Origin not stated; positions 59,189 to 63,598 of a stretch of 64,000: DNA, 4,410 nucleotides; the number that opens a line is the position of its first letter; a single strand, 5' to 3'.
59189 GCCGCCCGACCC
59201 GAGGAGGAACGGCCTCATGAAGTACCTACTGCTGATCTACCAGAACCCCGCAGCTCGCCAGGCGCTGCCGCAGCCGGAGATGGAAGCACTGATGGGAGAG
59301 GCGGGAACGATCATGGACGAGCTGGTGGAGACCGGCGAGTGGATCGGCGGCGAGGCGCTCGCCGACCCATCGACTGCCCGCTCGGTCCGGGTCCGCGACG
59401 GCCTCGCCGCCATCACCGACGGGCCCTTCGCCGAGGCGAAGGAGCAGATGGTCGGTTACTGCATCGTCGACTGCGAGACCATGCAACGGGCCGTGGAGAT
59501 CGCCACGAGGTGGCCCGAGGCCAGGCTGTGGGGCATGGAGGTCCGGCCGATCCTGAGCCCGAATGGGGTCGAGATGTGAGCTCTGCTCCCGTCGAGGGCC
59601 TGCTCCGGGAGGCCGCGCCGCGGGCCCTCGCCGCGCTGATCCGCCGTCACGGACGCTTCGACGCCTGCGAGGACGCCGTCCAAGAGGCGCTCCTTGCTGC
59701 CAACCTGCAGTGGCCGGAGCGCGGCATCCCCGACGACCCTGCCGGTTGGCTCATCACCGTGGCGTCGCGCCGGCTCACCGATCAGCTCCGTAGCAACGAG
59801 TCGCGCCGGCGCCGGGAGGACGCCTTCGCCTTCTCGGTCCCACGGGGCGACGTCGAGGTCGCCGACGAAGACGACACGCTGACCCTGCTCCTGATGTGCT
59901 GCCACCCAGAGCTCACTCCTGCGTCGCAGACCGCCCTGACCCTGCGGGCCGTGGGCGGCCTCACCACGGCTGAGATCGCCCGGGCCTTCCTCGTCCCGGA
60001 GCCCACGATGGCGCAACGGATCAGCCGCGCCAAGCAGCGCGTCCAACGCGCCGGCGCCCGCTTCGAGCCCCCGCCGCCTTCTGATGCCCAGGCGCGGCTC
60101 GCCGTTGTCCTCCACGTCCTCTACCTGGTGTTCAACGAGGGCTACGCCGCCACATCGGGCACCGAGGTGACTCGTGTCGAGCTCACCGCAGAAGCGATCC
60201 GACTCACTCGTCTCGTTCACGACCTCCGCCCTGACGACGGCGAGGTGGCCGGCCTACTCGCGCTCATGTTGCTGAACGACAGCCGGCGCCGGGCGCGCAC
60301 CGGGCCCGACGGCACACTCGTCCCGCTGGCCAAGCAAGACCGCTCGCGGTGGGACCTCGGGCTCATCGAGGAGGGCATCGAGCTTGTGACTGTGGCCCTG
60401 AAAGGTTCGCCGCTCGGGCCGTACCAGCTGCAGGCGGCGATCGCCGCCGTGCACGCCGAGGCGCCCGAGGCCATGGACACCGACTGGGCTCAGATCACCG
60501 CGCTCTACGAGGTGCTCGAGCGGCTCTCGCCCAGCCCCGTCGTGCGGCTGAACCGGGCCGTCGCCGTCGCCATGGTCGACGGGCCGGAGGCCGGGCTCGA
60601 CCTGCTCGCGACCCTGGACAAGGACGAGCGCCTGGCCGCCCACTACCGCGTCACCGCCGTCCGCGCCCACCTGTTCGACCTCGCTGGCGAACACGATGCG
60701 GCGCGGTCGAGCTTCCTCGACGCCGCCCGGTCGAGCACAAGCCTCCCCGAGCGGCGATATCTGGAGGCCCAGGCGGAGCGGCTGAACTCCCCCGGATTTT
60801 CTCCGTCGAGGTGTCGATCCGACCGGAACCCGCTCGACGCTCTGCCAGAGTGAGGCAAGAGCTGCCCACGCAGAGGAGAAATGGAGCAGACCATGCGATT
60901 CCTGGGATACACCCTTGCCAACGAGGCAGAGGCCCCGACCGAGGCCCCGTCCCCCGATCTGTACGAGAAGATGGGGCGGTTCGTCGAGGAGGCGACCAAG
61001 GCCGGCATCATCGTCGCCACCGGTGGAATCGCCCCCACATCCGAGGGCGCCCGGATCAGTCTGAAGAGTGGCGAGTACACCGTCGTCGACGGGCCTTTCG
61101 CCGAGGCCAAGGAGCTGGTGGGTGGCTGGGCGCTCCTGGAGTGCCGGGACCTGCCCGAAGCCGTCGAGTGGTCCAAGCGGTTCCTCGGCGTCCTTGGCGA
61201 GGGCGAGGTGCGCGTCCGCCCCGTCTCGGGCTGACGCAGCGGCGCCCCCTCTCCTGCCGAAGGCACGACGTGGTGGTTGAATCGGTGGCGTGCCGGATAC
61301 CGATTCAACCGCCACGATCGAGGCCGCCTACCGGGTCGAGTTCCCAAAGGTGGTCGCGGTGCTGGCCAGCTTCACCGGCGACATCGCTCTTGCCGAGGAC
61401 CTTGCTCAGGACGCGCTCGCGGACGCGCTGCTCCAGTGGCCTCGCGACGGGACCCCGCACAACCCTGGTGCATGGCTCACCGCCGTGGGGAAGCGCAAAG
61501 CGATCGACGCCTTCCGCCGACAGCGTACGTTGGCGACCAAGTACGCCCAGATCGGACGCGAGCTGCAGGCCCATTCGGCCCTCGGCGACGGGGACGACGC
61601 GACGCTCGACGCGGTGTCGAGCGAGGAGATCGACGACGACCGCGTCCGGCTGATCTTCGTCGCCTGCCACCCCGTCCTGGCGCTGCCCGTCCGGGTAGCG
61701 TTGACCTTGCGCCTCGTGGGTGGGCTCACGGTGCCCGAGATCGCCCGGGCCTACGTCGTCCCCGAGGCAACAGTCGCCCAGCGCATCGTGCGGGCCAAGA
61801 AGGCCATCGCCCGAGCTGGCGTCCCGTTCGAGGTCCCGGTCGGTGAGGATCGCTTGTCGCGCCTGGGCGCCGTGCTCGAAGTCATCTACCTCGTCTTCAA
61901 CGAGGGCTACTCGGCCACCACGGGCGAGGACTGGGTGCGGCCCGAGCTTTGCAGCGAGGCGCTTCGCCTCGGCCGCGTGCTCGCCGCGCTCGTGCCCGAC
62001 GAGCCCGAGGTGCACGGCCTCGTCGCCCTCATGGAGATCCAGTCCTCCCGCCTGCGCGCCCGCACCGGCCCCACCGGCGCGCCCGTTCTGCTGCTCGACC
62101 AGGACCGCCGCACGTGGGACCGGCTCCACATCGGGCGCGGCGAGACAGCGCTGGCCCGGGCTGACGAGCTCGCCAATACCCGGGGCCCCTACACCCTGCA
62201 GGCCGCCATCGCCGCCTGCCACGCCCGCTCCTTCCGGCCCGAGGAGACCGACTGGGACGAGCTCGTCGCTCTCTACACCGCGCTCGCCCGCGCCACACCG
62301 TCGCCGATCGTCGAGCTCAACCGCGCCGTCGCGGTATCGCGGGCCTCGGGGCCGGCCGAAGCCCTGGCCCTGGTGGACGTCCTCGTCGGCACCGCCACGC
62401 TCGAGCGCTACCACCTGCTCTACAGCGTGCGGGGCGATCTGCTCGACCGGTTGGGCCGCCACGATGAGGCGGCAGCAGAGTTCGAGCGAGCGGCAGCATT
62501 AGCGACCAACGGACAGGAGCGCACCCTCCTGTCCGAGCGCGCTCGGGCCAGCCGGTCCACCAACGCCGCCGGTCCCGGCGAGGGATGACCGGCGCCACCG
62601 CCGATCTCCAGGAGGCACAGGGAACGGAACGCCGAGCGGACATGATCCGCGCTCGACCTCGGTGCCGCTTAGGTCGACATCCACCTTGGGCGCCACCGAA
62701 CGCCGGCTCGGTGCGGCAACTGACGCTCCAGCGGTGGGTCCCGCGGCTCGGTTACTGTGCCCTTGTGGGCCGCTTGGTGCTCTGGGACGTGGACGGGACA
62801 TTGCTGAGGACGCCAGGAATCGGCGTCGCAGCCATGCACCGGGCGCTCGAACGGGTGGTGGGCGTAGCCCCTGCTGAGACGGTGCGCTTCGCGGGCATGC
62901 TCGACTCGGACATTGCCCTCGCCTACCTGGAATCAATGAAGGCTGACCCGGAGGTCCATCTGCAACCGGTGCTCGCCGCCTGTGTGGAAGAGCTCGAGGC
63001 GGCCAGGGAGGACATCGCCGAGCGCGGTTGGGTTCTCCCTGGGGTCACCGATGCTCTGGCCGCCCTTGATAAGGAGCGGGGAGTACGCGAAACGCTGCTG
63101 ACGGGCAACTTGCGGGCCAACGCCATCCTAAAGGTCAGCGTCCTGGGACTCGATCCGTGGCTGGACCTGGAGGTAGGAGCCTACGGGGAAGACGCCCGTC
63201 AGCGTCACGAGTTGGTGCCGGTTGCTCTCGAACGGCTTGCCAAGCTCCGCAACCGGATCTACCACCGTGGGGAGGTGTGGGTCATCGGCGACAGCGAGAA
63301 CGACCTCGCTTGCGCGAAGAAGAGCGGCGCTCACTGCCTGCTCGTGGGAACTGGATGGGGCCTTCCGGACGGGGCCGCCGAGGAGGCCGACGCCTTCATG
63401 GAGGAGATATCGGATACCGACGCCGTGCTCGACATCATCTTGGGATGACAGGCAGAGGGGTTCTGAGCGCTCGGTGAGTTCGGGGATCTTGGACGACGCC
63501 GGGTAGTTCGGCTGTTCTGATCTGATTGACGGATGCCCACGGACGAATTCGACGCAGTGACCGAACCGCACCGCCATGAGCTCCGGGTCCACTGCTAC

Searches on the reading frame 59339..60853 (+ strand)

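Call 39: search_protein_families(library=pfam, proteins=[window:59339-60853:+], max_evalue=0.00001)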
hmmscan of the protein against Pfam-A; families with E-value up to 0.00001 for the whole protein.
window:59339-60853:+ (504 aa): 3 families
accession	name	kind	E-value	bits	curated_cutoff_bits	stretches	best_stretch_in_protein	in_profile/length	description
PF20239.3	DUF6596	-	1.6e-35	121.8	27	1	253-352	1-100/102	Family of unknown function (DUF6596)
PF08281.18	Sigma70_r4_2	-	4.3e-12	45.9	25.7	1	184-234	3-53/54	Sigma-70, region 4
PF04542.20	Sigma70_r2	-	7.3e-07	29.3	24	1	90-154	3-69/71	Sigma-70 region 2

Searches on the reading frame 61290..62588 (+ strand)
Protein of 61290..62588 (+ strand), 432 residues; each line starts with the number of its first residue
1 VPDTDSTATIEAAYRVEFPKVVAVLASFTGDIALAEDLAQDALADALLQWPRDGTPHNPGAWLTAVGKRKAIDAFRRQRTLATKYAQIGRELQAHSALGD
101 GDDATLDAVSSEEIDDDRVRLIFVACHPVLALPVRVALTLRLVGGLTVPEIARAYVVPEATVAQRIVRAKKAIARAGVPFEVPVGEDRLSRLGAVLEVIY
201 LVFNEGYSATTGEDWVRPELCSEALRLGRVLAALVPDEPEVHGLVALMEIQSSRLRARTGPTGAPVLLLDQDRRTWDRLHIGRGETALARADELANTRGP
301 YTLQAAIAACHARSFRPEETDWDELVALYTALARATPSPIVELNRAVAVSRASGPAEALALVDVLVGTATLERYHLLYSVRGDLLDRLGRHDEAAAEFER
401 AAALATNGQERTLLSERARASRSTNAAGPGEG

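Call 39: search_protein_families(library=pfam, proteins=[window:61290-62588:+], max_evalue=0.00001)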
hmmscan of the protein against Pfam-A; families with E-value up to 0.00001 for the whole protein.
window:61290-62588:+ (432 aa): 3 families
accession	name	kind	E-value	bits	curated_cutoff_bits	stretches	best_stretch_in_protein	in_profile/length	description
PF20239.3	DUF6596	-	1.8e-37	128.1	27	1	191-291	1-101/102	Family of unknown function (DUF6596)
PF04542.20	Sigma70_r2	-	1.7e-11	44.2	24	1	19-79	7-69/71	Sigma-70 region 2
PF08281.18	Sigma70_r4_2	-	1.1e-07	31.8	25.7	1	124-173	5-54/54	Sigma-70, region 4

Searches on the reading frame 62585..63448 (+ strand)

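Call 39: search_protein_families(library=pfam, proteins=[window:62585-63448:+], max_evalue=0.00001)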
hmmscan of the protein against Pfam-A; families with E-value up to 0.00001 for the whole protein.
window:62585-63448:+ (287 aa): 4 families
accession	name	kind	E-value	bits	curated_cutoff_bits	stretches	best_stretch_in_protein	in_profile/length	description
PF12710.13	HAD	-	1.4e-14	55.4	27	1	65-245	1-189/189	haloacid dehalogenase-like hydrolase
PF13419.12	HAD_2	-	2.3e-12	47.8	23.8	1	65-254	1-178/178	Haloacid dehalogenase-like hydrolase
PF00702.32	Hydrolase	-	1.7e-11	45.3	26.4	1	63-248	2-191/191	haloacid dehalogenase-like hydrolase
PF13242.12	Hydrolase_like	-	1.4e-08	35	22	1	226-265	19-59/75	HAD-hyrolase-like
